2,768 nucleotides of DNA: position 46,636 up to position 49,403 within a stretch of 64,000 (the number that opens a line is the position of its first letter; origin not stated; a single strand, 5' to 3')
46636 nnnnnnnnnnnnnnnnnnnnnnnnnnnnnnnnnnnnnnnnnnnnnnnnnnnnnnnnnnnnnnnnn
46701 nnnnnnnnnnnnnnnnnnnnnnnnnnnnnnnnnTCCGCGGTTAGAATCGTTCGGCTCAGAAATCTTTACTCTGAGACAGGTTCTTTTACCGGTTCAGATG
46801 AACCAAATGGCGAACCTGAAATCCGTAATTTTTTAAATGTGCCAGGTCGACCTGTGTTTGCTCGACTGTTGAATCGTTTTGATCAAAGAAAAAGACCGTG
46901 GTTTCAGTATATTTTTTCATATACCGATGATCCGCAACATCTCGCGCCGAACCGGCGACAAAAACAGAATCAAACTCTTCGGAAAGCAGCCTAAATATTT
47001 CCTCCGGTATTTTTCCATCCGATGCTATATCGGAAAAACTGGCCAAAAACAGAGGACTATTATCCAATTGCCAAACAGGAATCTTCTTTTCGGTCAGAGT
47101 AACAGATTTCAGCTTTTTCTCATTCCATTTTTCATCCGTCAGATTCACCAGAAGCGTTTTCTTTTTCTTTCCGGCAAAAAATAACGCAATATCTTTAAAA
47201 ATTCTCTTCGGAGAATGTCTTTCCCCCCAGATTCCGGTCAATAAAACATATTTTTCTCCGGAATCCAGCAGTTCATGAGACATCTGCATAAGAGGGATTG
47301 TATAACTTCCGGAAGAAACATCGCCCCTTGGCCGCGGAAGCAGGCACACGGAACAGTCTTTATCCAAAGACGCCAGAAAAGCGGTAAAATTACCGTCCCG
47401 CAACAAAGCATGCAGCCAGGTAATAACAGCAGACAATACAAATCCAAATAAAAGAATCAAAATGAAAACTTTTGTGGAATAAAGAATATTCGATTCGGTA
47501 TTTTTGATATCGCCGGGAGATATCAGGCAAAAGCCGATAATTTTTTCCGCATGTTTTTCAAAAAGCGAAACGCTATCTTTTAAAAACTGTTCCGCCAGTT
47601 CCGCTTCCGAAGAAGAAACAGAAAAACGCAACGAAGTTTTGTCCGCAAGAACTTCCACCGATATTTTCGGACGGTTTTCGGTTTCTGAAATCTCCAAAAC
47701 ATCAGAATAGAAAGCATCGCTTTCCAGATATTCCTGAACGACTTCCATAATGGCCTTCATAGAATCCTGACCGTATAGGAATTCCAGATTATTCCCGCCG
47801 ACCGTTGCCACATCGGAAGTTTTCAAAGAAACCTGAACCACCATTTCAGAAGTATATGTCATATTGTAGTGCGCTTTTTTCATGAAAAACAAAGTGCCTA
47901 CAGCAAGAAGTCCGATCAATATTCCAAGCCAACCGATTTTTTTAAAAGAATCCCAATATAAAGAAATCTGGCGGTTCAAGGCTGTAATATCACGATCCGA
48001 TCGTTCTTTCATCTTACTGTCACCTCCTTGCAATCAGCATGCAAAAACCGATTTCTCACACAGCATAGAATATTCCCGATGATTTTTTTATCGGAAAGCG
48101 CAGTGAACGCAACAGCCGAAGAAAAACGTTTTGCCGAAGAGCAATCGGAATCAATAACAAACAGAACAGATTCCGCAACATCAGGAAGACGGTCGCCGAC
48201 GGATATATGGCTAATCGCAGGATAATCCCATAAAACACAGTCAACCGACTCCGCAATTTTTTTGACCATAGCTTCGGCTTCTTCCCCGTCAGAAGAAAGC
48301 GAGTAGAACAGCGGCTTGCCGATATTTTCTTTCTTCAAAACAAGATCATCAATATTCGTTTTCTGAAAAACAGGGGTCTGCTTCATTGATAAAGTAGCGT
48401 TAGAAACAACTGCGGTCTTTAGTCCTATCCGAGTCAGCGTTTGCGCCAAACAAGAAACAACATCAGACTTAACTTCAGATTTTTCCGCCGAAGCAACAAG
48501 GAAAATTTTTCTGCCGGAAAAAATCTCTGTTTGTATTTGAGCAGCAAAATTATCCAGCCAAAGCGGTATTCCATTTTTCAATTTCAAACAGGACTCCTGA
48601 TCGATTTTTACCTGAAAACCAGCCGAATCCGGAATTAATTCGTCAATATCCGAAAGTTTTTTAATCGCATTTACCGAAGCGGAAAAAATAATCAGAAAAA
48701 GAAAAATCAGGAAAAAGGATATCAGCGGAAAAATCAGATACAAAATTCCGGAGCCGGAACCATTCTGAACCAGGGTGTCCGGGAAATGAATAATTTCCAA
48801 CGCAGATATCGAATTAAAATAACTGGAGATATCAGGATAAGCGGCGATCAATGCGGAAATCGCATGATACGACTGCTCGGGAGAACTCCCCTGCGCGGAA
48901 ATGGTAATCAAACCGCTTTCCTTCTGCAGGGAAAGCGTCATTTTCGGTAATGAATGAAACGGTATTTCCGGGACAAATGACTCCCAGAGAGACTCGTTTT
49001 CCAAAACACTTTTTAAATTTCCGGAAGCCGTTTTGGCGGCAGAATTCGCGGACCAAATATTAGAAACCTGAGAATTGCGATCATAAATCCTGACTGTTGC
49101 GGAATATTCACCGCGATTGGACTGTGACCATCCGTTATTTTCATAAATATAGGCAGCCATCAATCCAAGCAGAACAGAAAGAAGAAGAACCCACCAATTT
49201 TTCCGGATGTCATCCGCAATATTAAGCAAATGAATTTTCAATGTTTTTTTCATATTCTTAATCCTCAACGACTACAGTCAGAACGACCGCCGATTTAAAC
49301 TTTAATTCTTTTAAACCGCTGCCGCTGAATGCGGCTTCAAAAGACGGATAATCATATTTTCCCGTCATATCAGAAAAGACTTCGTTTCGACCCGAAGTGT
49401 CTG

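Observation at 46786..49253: Two tandem Wzz co-polymerases, each fused to a degenerate BY-kinase-like domain and lacking a tyrosine cluster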

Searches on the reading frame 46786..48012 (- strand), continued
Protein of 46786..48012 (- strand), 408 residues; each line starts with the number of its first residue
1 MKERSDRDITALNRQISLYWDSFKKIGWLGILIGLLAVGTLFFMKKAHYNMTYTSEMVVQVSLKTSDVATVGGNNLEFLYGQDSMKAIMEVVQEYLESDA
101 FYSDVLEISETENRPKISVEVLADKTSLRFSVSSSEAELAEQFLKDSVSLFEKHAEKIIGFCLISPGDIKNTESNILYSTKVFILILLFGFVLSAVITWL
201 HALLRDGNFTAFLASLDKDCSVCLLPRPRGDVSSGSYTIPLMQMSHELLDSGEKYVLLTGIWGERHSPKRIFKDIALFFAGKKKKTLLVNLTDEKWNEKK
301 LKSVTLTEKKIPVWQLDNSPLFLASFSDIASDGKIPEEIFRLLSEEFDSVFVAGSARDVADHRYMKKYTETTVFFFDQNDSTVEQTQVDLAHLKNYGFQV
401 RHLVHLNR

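Call 47: find_encoding_contigs(protein=P0011, flank=8000, max_places=1)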
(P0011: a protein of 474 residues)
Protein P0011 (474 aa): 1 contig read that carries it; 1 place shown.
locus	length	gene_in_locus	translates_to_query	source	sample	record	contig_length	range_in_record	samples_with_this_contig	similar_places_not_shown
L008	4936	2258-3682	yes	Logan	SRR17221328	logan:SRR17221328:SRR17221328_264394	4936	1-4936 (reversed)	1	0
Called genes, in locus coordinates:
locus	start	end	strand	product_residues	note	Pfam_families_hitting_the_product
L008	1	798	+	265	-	?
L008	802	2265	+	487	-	PF01656:CbiA (weak), PF10609:ParA, PF13614:AAA_31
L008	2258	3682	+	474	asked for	PF01656:CbiA, PF10609:ParA, PF13614:AAA_31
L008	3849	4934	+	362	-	?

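Call 48: find_encoding_contigs(protein=P0009, flank=8000, max_places=1)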
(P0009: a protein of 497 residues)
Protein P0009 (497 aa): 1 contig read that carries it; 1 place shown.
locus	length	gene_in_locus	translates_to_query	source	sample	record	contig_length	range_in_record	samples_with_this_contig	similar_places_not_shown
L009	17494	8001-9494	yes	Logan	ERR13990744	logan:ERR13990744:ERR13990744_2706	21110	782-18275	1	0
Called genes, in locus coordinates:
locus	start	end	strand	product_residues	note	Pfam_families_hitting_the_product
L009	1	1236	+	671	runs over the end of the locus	?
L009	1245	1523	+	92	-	-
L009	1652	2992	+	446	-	PF14907:NTP_transf_5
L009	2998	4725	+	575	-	PF00664:ABC_membrane, PF00005:ABC_tran, PF02463:SMC_N (weak)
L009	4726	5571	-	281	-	PF16403:Bact_surface_Ig-like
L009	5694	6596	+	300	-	PF16403:Bact_surface_Ig-like (faint)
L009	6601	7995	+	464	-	PF01656:CbiA, PF10609:ParA, PF13614:AAA_31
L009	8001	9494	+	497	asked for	PF02706:Wzz, PF01656:CbiA (weak), PF10609:ParA, PF13614:AAA_31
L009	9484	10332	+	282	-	-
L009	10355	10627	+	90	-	PF05402:PqqD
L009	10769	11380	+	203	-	PF02660:G3P_acyltransf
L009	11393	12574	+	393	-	PF06925:MGDG_synth, PF00534:Glycos_transf_1 (weak), PF04101:Glyco_tran_28_C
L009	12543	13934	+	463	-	PF01336:tRNA_anti-codon, PF00152:tRNA-synt_2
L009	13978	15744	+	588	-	PF01321:Creatinase_N, PF16189:Creatinase_N_2, PF00557:Peptidase_M24, PF16188:Peptidase_M24_C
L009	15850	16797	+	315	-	PF00781:DAGK_cat, PF19279:YegS_C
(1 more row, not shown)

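Call 49: find_encoding_contigs(protein=P0026, flank=8000, max_places=1)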
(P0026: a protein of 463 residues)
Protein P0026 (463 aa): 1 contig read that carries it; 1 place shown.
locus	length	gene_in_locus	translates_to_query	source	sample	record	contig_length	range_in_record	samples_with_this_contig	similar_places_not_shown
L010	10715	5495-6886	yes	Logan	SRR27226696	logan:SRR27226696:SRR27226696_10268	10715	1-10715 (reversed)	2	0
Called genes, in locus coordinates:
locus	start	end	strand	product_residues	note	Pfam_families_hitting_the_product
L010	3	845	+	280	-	?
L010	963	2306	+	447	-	PF04932:Wzy_C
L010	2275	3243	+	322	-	PF00535:Glycos_transf_2, PF10111:Glyco_tranf_2_2, PF13641:Glyco_tranf_2_3 (weak)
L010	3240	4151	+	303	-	PF16403:Bact_surface_Ig-like (faint)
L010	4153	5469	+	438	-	PF13614:AAA_31, PF09140:MipZ (weak), PF10609:ParA, PF01656:CbiA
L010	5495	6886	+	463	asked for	-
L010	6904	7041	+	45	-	-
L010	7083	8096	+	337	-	PF00535:Glycos_transf_2, PF10111:Glyco_tranf_2_2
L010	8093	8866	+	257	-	PF19567:CpsB_CapC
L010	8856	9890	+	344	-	PF00535:Glycos_transf_2, PF10111:Glyco_tranf_2_2 (weak), PF13641:Glyco_tranf_2_3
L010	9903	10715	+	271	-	?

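Call 76: find_related_loci(query=A6, collection=metagenome_contigs, flank=6000)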
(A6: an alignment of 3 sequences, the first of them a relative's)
Query A6 (300 aa) in metagenome_contigs; peptide patterns used: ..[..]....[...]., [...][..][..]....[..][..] (x = any residue, [..] = any of these).
526 stretches matched a pattern; 172 encode a relative of the query (tblastn E <= 1e-3); the best 80 are kept; 80 distinct loci.
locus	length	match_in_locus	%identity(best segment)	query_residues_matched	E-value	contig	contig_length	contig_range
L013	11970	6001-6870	34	1-298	5e-53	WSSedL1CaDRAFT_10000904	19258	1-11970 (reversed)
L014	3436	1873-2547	42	1-229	9e-51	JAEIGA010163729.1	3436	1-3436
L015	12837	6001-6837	36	1-278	1e-43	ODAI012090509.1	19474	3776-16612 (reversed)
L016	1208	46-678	40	1-215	3e-45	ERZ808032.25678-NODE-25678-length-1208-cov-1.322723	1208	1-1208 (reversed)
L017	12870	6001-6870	33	4-298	4e-42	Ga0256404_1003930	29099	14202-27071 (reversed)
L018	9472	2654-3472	33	1-298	5e-42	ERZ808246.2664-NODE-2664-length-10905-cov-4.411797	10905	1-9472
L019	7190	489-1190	35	1-239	5e-41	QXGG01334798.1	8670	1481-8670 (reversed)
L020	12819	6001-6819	33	1-298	1e-40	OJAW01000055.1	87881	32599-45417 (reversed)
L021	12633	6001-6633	38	1-215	3e-40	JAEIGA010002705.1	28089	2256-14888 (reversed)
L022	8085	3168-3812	37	4-222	4e-40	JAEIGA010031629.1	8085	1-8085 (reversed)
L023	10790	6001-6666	35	1-226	1e-39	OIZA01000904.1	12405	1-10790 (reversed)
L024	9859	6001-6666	35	1-226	2e-39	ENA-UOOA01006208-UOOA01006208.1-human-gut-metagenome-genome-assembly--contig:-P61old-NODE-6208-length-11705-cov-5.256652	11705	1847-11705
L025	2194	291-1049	33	1-282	6e-40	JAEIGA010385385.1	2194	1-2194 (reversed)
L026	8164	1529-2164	39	1-216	1e-37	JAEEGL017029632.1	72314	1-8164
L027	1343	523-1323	34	6-298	7e-38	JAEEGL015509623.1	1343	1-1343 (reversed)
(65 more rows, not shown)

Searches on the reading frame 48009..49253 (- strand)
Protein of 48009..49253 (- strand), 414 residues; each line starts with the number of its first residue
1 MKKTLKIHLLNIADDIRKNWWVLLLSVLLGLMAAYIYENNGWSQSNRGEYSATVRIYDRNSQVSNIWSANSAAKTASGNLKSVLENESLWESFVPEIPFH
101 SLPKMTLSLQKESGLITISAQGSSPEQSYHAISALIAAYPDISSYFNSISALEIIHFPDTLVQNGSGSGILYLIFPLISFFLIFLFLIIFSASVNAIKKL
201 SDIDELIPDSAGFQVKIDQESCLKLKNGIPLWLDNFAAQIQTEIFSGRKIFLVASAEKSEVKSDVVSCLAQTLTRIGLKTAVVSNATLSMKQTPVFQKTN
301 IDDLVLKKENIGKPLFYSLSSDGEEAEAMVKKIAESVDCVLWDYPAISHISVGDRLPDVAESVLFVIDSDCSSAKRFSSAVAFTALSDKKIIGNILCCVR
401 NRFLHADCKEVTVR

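Call 3: search_protein_families(library=pfam, proteins=[window:48009-49253:-], max_evalue=1)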
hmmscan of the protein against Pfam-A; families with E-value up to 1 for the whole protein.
window:48009-49253:- (414 aa): 4 families
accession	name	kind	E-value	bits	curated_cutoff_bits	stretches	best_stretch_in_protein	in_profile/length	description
PF00702.32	Hydrolase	-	0.00029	21.7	26.4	1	205-314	42-155/191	haloacid dehalogenase-like hydrolase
PF02706.20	Wzz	-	0.0076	17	25.5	1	7-82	3-80/91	Chain length determinant protein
PF24991.2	Ig_NUP210_4th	-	0.12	12.5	25.2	0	122-150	47-75/79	NUP210 forth Ig-like domain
PF11654.13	NCE101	-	0.18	12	24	1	24-40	10-26/45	Non-classical export protein 1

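Call 4: search_protein_families(library=ncbifam, proteins=[window:48009-49253:-], max_evalue=1)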
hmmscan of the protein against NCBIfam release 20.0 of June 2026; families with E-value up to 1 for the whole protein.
window:48009-49253:- (414 aa): 3 families
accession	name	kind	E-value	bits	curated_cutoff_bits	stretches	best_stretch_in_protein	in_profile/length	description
TIGR01007.1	eps_fam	subfamily_domain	8.7e-06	25.4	108.05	1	248-300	17-69/204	polysaccharide biosynthesis tyrosine autokinase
NF010185.0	PRK13664.1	equivalog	0.052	13.5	98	0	17-36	5-24/65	hypothetical protein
NF045996.1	MAG0920_fam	subfamily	0.091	12.1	43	1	142-221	70-150/232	MAG0920 family protein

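Call 7: find_homologous_proteins(query=window:48009-49253:-)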
Query window:48009-49253:- (414 aa): 4 proteins with E <= 0.001 among 6870 candidates.
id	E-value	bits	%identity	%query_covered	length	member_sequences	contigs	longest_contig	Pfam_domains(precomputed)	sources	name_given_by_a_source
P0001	4.7e-267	903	100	100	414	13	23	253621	-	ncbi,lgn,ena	-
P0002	1.7e-226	770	86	100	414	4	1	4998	-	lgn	-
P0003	6.6e-108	379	47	100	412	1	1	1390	-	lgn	-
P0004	7.6e-98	346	48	90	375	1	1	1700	-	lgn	-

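Call 13: search_solved_structures(query=A1, max_evalue=10, show_alignments=3)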
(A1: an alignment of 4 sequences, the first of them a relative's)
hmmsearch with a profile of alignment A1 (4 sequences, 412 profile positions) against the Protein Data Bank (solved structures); distinct sequences matched with E-value up to 10: 6.
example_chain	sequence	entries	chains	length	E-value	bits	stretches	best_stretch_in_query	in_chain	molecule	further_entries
4jlv_A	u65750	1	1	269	6.5e-05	25.4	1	244-399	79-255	C-terminal fragment of Membrane protein CapA1, Putative uncharacterized protein capB1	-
4jmp_A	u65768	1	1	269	0.094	15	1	330-400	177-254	C-terminal fragment of CapA, Protein tyrosine kinase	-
3bfv_A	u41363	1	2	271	0.12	14.7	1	338-399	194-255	Membrane protein CapA1, Protein tyrosine kinase,Protein tyrosine kinase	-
1hyq_A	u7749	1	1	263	0.29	13.4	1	323-403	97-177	CELL DIVISION INHIBITOR (MIND-1)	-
9mu6_A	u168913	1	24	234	0.5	12.6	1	257-349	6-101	Dihydrolipoyllysine-residue succinyltransferase component of 2-oxoglutarate dehydrogenase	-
2ved_A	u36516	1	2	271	0.76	12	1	338-400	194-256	MEMBRANE PROTEIN CAPA1, PROTEIN TYROSINE KINASE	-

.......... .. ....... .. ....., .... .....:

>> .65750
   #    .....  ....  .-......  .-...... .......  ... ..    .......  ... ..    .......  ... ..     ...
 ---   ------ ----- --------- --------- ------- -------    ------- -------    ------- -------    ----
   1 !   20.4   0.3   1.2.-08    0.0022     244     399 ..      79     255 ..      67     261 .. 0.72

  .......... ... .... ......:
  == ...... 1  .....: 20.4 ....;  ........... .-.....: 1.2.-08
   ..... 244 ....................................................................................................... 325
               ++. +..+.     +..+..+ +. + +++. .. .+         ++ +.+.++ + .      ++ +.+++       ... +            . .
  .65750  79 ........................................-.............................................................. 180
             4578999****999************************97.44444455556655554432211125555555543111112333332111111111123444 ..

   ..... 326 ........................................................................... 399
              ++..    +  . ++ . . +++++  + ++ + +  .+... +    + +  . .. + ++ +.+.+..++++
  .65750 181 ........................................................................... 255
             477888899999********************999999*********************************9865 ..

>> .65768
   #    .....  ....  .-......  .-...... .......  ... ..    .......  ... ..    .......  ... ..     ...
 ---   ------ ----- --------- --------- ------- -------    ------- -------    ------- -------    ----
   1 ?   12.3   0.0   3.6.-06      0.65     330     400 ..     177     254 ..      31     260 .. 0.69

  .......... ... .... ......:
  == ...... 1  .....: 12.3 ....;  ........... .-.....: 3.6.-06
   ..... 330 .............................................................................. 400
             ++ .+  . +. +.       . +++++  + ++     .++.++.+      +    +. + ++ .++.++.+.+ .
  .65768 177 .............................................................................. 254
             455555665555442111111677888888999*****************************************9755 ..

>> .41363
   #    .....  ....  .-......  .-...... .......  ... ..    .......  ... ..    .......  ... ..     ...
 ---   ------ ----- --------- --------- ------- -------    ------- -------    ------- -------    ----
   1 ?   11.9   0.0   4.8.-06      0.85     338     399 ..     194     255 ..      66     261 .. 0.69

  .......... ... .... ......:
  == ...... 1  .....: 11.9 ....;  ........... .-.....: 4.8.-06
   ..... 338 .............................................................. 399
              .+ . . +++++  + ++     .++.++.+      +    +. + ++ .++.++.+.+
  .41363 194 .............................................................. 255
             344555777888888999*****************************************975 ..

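Call 16: find_homologous_proteins(query=A1, max_evalue=0.01)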
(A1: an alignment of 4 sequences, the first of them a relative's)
Query A1 (4 sequences) (414 aa, profile of the alignment): 4 proteins with E <= 0.01 among 8000 candidates.
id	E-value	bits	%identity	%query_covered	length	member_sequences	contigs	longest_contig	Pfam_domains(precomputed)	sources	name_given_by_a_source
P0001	1.7e-229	780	100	100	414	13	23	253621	-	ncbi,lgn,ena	-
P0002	1.1e-228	777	86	100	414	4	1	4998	-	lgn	-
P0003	3.2e-215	733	47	100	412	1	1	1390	-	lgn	-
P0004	1.7e-191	655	48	90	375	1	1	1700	-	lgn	-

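Call 18: find_encoding_contigs(protein=P0001, flank=10000, max_places=4)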
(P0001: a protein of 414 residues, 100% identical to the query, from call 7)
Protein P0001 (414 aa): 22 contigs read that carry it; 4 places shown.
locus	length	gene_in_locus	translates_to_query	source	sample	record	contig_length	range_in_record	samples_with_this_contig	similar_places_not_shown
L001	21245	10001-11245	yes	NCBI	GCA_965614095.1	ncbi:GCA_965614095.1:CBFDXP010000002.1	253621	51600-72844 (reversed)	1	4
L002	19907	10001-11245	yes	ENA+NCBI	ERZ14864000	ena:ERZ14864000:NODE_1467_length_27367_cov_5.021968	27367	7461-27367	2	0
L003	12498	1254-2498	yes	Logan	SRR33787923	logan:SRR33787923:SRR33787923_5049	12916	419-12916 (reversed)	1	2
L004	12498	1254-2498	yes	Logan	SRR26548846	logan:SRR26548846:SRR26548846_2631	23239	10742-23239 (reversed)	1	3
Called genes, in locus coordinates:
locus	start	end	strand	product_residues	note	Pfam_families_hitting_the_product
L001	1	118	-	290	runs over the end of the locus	PF00483:NTP_transferase, PF12804:NTP_transf_3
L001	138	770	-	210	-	PF10105:DUF2344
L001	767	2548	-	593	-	PF19864:Radical_SAM_N2, PF04055:Radical_SAM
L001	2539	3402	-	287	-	PF01261:AP_endonuc_2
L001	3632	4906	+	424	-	PF01841:Transglut_core (weak), PF04473:DUF553 (weak)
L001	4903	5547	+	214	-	-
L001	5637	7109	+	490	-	PF09547:SpoIVA_ATPase, PF20438:SpoIVA_middle, PF20439:SpoIVA_C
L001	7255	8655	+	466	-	PF04616:Glyco_hydro_43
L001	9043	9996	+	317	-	-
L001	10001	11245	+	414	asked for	-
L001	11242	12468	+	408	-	-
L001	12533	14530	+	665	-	PF13727:CoA_binding_3, PF22674:C2185-like_N, PF00106:adh_short (weak), PF01073:3Beta_HSD, PF01370:Epimerase, PF02719:Polysacc_synt_2, PF04321:RmlD_sub_bind, PF16363:GDP_Man_Dehyd, +3 more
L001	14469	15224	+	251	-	PF06940:DUF1287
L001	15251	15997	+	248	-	PF00756:Esterase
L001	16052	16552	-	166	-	PF03073:TspO_MBR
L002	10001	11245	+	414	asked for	-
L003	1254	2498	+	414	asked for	-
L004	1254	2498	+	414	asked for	-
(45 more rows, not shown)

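Call 40: find_related_loci(query=A1, collection=genome_contigs, flank=10000)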
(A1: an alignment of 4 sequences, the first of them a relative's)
Query A1 (414 aa) in genome_contigs; peptide patterns used: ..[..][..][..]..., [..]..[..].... (x = any residue, [..] = any of these).
29 stretches matched a pattern, but none encodes a relative of the query by tblastn (E <= 1e-3).

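Call 52: find_encoding_contigs(protein=P0002, flank=10000, max_places=2)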
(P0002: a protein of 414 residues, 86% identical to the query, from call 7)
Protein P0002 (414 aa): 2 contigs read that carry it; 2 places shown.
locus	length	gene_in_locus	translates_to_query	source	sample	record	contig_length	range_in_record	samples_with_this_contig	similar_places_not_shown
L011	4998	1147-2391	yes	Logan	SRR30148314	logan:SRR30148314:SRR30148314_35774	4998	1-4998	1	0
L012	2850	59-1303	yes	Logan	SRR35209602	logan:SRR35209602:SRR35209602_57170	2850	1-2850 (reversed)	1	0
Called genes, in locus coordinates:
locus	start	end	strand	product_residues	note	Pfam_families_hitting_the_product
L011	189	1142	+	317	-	-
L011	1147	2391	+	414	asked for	-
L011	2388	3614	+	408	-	-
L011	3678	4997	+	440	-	?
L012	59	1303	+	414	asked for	-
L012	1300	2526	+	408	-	-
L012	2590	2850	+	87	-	?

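Call 69: predict_structure(alignment_id=A4)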
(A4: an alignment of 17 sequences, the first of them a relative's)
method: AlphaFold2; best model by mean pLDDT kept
length: 414 residues; sequences in the alignment: 17
mean_pLDDT: 74.9   pTM: 0.53
mean pLDDT of the five models: 74.9, 74.8, 72.6, 71.3, 67.9
residues with pLDDT >= 90: 21; 70-90: 279; 50-70: 89; < 50: 25
segments of 3 or more residues with pLDDT < 50: 43-46, 164-166, 400-414
pLDDT, mean of each block of 10 residues (from residue 1): 62 77 91 82 57 79 62 84 88 85 83 80 78 87 84 75 57 89 87 70 68 66 63 78 87 84 81 84 68 57 53 73 79 86 82 70 83 81 84 76 28 26
secondary structure, 60 per line:
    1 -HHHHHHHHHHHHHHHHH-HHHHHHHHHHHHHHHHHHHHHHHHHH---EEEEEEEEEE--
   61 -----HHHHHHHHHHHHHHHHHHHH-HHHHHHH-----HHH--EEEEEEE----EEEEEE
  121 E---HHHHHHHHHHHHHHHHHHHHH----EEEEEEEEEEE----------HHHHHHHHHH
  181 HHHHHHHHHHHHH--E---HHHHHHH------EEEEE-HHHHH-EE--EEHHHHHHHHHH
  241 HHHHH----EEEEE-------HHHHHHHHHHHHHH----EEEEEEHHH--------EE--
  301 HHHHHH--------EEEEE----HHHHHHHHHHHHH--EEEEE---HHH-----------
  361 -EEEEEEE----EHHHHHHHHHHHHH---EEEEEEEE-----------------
elements in order: H2-18 H20-45 E49-58 H66-85 H87-93 E104-110 E115-121 H125-145 E150-160 H171-193 H200-206 E213-217 H219-223 H231-245 E250-254 H262-275 E280-285 H301-306 E315-319 H324-336 E339-343 E362-368 H374-386 E390-397

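Call 72: fold_search(model_id=the predicted structure, library=pdb)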
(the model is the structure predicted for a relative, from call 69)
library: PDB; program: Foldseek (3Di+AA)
matches with E <= 10: 1392; with E <= 0.001: 66
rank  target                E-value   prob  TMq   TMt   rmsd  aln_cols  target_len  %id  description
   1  9exq_E                2.6e-13  1.00  0.52  0.43  13.5       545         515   11  Wzc-K540M-3YE-N711Y MgADP C1 (released 2025-04-23)
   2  7nhr_E                3.1e-13  1.00  0.51  0.42  13.4       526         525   11  Putative transmembrane protein Wzc K540M C1 (released 2021-08-25)
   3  9r62_I                6.6e-13  1.00  0.52  0.37  14.5       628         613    9  CPS co-polymerase Wzc_C1 (released 2026-03-04)
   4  9exo_B                8.9e-13  1.00  0.51  0.40  14.1       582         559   10  Wzc-K540M-2YE MgADP C1 (released 2025-04-23)
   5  9exo_C                1.2e-12  1.00  0.51  0.40  14.2       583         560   11  Wzc-K540M-2YE MgADP C1 (released 2025-04-23)
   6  9exo_E                1.3e-12  1.00  0.51  0.43  13.5       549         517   11  Wzc-K540M-2YE MgADP C1 (released 2025-04-23)
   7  7nhr_B                1.6e-12  1.00  0.52  0.40  13.8       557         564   10  Putative transmembrane protein Wzc K540M C1 (released 2021-08-25)
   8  9i2q_E                2.7e-12  1.00  0.47  0.40  14.7       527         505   12  Wzc-K540M-3YE MgADP C1 (released 2025-04-30)
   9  7nhr_C                3.4e-12  1.00  0.52  0.40  13.5       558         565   10  Putative transmembrane protein Wzc K540M C1 (released 2021-08-25)
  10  7nhs_A                4.1e-12  1.00  0.52  0.43  13.4       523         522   12  Wzc K540M C8 (released 2021-08-25)
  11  7nib_E                4.4e-12  1.00  0.52  0.43  12.6       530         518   10  Wzc-K540M-4YE C1 (released 2021-08-25)
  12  7ni2_A                4.9e-12  1.00  0.52  0.43  13.3       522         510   10  Wzc-K540M-4YE C8 (released 2021-08-25)
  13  9i2q_B                5.5e-12  1.00  0.47  0.38  14.3       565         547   11  Wzc-K540M-3YE MgADP C1 (released 2025-04-30)
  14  9exq_C                5.9e-12  1.00  0.50  0.39  14.4       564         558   11  Wzc-K540M-3YE-N711Y MgADP C1 (released 2025-04-23)
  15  7nib_F                6.6e-12  1.00  0.50  0.42  13.6       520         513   10  Wzc-K540M-4YE C1 (released 2021-08-25)
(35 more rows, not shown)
